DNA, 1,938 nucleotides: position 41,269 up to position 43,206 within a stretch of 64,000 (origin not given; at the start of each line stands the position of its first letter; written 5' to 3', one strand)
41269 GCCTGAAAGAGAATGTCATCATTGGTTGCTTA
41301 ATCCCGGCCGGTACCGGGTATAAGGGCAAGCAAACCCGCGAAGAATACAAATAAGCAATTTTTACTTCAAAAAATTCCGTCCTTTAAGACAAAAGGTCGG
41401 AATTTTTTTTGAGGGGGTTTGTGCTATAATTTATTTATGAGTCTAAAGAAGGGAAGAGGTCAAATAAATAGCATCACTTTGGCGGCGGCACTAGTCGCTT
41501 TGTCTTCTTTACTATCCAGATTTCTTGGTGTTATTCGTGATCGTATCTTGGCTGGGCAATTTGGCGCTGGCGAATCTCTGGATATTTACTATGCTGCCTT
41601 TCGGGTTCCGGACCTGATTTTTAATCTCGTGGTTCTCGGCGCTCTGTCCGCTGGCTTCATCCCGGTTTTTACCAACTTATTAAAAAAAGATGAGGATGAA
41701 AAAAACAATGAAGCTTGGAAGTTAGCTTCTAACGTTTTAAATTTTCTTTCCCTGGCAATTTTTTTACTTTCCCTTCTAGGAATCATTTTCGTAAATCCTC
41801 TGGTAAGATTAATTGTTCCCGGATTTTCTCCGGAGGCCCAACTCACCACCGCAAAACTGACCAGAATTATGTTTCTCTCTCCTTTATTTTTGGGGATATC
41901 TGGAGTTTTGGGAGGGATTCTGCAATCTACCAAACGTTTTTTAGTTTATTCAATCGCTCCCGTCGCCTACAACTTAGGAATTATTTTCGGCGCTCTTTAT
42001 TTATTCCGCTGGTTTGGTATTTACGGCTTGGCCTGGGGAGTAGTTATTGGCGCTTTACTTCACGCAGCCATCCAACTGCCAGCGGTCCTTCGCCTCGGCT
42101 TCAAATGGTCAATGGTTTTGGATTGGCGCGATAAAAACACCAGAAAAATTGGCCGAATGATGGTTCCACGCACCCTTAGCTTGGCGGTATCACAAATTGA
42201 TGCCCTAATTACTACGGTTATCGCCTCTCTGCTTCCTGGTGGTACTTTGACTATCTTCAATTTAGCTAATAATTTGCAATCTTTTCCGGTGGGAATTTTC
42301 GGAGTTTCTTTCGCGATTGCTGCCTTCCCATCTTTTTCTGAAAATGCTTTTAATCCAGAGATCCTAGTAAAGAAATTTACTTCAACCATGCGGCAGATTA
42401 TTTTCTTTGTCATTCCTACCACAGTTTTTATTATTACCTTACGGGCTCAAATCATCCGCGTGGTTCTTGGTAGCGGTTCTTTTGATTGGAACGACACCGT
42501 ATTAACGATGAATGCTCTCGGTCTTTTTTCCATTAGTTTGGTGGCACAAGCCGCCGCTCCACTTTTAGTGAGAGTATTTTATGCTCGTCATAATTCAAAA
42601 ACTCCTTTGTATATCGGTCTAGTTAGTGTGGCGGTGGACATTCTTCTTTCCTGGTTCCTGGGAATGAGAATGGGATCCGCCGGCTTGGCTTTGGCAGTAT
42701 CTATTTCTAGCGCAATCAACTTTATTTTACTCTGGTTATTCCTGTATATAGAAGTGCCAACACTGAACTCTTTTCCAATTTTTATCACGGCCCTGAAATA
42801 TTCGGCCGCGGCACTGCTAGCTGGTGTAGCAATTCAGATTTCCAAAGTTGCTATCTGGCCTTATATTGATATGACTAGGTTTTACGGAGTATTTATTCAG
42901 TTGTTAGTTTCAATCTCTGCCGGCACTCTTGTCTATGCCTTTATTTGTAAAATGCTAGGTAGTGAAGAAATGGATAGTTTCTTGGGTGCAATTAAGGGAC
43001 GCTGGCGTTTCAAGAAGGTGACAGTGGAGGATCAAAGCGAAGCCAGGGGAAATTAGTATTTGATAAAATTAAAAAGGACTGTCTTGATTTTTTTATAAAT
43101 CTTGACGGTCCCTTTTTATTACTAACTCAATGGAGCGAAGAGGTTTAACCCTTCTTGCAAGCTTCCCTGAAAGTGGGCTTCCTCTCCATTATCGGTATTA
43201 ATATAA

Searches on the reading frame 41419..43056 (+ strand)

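Call 29: search_protein_families(library=pfam, proteins=[window:41419-43056:+], max_evalue=0.00001)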
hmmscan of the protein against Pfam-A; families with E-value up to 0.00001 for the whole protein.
window:41419-43056:+ (545 aa): 3 families
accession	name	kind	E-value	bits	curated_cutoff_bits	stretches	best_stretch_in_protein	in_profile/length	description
PF03023.19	MurJ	-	1e-94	318.2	27.4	1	45-479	2-437/451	Lipid II flippase MurJ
PF13440.11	Polysacc_synt_3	-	2.7e-10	40.4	23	1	145-352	82-286/293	Polysaccharide biosynthesis protein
PF01943.22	Polysacc_synt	-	3e-10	40.4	28.2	1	144-308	107-272/274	Polysaccharide biosynthesis protein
